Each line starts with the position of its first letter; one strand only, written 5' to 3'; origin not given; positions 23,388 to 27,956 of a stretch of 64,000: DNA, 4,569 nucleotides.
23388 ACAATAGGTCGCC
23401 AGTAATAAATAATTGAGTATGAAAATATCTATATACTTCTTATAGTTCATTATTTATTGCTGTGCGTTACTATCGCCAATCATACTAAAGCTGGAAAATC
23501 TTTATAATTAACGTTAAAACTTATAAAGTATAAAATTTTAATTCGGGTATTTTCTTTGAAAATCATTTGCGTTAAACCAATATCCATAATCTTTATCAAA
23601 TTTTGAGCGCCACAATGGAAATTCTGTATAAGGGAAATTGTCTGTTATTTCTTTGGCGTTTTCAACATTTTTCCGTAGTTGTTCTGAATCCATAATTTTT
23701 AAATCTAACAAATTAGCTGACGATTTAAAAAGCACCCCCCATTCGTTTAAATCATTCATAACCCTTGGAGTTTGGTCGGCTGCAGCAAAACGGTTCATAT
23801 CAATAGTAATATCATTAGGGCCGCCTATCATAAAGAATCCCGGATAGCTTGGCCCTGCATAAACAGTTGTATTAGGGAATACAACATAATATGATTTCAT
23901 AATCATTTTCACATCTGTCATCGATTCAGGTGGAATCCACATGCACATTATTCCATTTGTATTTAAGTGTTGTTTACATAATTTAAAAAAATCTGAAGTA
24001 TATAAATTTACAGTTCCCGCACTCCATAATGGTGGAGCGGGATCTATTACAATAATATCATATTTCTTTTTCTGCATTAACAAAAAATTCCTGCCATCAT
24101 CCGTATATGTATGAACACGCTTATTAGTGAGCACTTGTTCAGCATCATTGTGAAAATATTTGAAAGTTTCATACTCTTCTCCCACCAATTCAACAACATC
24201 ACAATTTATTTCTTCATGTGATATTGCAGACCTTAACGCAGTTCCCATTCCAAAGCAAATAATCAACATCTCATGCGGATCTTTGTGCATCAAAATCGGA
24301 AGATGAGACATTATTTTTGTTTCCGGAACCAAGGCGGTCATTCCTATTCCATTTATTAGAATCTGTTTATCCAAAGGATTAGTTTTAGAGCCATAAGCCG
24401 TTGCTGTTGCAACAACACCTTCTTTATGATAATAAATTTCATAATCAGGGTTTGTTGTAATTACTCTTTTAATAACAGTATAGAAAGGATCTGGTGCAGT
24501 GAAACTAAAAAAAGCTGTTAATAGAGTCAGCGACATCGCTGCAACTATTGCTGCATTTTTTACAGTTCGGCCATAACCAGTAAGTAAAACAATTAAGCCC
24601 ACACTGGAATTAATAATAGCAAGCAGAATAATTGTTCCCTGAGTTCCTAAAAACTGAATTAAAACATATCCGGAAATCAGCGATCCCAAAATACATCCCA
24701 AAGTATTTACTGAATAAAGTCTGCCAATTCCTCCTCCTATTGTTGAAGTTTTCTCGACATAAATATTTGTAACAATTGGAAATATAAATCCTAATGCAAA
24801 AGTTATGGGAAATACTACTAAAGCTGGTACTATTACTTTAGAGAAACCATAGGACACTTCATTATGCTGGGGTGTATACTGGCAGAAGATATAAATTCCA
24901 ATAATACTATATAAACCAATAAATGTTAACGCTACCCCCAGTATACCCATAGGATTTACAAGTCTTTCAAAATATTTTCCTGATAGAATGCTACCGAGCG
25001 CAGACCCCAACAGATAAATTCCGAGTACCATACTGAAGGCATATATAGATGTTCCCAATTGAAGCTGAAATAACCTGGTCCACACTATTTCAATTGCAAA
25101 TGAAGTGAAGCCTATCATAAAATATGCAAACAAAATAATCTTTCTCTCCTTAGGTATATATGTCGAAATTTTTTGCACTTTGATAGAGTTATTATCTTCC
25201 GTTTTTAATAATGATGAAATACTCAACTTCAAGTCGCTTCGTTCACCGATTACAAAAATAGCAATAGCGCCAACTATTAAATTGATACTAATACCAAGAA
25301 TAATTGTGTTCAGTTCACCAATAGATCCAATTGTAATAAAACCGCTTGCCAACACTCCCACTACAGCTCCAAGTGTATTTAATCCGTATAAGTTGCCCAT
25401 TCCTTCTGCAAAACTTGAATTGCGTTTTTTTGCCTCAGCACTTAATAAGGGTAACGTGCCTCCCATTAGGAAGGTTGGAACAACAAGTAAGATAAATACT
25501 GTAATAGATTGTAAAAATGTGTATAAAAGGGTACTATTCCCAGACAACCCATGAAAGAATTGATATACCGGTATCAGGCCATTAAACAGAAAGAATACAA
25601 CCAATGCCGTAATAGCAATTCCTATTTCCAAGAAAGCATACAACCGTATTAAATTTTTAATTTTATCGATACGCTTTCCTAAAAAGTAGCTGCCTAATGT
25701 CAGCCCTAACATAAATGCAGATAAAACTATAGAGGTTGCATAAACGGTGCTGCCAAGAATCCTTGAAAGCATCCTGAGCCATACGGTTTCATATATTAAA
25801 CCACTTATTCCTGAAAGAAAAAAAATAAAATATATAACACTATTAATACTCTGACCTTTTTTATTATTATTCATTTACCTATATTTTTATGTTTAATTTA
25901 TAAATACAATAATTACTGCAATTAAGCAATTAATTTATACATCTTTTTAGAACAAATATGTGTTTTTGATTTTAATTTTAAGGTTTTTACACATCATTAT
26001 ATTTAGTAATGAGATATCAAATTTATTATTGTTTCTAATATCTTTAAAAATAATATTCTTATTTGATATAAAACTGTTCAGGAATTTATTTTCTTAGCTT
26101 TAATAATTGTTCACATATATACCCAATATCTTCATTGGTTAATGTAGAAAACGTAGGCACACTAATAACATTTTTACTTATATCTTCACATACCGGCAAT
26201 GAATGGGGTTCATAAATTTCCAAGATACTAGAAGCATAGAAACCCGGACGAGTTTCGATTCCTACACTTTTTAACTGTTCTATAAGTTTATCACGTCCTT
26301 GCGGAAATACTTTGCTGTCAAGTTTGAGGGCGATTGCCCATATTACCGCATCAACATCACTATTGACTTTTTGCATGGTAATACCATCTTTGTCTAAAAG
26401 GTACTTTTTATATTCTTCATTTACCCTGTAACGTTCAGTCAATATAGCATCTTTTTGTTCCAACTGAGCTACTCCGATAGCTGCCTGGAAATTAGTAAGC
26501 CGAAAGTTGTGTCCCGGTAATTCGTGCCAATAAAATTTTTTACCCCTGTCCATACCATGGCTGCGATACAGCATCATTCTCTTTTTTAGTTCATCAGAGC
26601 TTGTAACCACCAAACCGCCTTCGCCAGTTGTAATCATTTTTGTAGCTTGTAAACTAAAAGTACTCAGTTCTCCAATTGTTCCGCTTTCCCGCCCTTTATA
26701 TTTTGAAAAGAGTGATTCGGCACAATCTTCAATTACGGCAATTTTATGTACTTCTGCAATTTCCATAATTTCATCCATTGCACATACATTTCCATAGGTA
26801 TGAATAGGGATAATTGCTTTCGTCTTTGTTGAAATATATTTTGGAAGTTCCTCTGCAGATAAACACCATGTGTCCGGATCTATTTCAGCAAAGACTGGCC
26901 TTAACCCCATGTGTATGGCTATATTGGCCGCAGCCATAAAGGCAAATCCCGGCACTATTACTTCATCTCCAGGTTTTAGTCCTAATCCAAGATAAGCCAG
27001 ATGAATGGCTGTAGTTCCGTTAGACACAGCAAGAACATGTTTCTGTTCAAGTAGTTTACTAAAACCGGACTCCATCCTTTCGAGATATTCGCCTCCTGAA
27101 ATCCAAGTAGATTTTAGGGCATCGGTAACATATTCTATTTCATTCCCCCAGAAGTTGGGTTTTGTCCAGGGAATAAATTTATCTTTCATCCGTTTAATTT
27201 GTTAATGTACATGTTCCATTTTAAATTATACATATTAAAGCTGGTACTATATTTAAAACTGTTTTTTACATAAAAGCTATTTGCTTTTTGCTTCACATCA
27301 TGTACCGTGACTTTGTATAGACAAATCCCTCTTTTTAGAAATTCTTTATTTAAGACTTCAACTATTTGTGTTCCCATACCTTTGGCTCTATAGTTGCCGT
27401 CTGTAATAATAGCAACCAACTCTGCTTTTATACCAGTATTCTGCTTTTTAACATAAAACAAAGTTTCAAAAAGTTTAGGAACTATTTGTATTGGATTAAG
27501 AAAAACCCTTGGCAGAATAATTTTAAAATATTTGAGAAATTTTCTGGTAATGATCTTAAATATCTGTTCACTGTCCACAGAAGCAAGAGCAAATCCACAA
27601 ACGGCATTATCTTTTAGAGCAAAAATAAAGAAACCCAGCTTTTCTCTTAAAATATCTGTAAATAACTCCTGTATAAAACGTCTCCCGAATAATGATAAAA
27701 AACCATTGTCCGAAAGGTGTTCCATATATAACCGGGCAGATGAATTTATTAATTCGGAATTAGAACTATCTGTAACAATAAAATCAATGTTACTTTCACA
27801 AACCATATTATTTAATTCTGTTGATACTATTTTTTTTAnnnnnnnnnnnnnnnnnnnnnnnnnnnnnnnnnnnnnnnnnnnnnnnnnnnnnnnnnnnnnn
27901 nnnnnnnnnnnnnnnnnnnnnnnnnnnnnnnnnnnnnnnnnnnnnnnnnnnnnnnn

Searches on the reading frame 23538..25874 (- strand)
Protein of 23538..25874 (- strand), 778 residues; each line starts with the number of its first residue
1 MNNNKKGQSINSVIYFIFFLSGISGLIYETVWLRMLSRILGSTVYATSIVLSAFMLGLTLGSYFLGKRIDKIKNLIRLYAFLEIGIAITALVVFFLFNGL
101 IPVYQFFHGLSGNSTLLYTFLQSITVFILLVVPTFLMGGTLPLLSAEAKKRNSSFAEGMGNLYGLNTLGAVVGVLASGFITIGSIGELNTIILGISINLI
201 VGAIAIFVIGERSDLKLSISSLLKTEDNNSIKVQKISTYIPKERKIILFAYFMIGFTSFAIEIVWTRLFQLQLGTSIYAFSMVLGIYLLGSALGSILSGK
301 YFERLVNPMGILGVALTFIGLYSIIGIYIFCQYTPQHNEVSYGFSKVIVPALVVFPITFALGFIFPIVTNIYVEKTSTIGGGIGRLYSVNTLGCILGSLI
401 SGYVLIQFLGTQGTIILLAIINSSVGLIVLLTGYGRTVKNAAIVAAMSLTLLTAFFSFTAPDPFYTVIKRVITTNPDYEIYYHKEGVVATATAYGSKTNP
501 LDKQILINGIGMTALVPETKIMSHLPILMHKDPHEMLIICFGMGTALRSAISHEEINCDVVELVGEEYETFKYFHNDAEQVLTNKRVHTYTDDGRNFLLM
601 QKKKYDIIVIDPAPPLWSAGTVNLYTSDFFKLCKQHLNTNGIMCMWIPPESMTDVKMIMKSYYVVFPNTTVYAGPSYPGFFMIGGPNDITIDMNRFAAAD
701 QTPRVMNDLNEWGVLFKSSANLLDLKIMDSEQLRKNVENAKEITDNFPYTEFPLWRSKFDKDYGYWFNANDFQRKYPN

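Call 7: search_protein_families(library=pfam, proteins=[window:23538-25874:-], max_evalue=0.1)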
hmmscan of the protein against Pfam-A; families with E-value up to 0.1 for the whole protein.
window:23538-25874:- (778 aa): 2 families
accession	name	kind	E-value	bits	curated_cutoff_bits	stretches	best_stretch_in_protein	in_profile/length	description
PF01564.23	Spermine_synth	-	4.4e-15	56.2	22.9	1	519-682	5-171/186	Spermine/spermidine synthase domain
PF07690.21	MFS_1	-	4.4e-11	42.7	33.4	2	15-376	2-323/347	Major Facilitator Superfamily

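Call 8: search_protein_families(library=ncbifam, proteins=[window:23538-25874:-], max_evalue=0.1)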
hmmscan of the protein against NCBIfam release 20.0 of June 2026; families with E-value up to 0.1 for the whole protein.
window:23538-25874:- (778 aa): 8 families
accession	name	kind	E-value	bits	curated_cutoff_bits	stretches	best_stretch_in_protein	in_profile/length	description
NF002956.0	PRK03612.1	equivalog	1.2e-39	136.1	472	2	236-644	11-414/522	polyamine aminopropyltransferase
NF037959.1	MFS_SpdSyn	subfamily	2.5e-36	125.4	40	3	258-458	4-207/480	fused MFS/spermidine synthase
NF002010.0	PRK00811.1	equivalog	1.3e-22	80.4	260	1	520-679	66-229/287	polyamine aminopropyltransferase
TIGR00417.1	speE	equivalog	2.4e-21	76.2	249.55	1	520-679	60-222/271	spermidine synthase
NF002435.0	PRK01581.1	equivalog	2.8e-09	36.5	537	1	527-644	144-265/374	polyamine aminopropyltransferase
NF003380.0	PRK04457.1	equivalog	0.0043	16.1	304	1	527-644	64-177/265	polyamine aminopropyltransferase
NF001811.0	PRK00536.1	equivalog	0.042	13.5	352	1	513-612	53-147/262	spermidine synthase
NF047853.1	tRm6a37MtseTrmN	equivalog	0.061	13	350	0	552-621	65-129/244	tRNA(1)(Val) (adenine(37)-N(6))-methyltransferase TrmN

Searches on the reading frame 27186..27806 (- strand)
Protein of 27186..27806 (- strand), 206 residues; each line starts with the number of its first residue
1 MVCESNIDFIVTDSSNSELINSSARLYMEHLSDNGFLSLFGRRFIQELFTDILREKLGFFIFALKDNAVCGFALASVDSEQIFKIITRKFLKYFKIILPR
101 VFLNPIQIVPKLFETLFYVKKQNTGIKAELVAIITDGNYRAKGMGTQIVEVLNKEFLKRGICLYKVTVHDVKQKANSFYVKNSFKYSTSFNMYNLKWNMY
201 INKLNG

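Call 9: search_protein_families(library=pfam, proteins=[window:27186-27806:-], max_evalue=0.001)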
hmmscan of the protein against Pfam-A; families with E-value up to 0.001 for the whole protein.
window:27186-27806:- (206 aa): 3 families
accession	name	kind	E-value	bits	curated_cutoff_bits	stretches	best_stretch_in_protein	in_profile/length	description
PF00583.31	Acetyltransf_1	-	3.5e-06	27.7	20.7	1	39-182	15-114/116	Acetyltransferase (GNAT) family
PF13508.13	Acetyltransf_7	-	6.4e-05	23.7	27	1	128-185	30-83/84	Acetyltransferase (GNAT) domain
PF13673.13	Acetyltransf_10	-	0.00095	19.6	23.6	0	130-185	54-108/128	Acetyltransferase (GNAT) domain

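Call 66: search_protein_families(library=ncbifam, proteins=[window:27186-27806:-], max_evalue=0.00001)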
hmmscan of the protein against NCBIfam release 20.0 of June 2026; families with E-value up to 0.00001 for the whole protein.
window:27186-27806:- (206 aa): 0 families
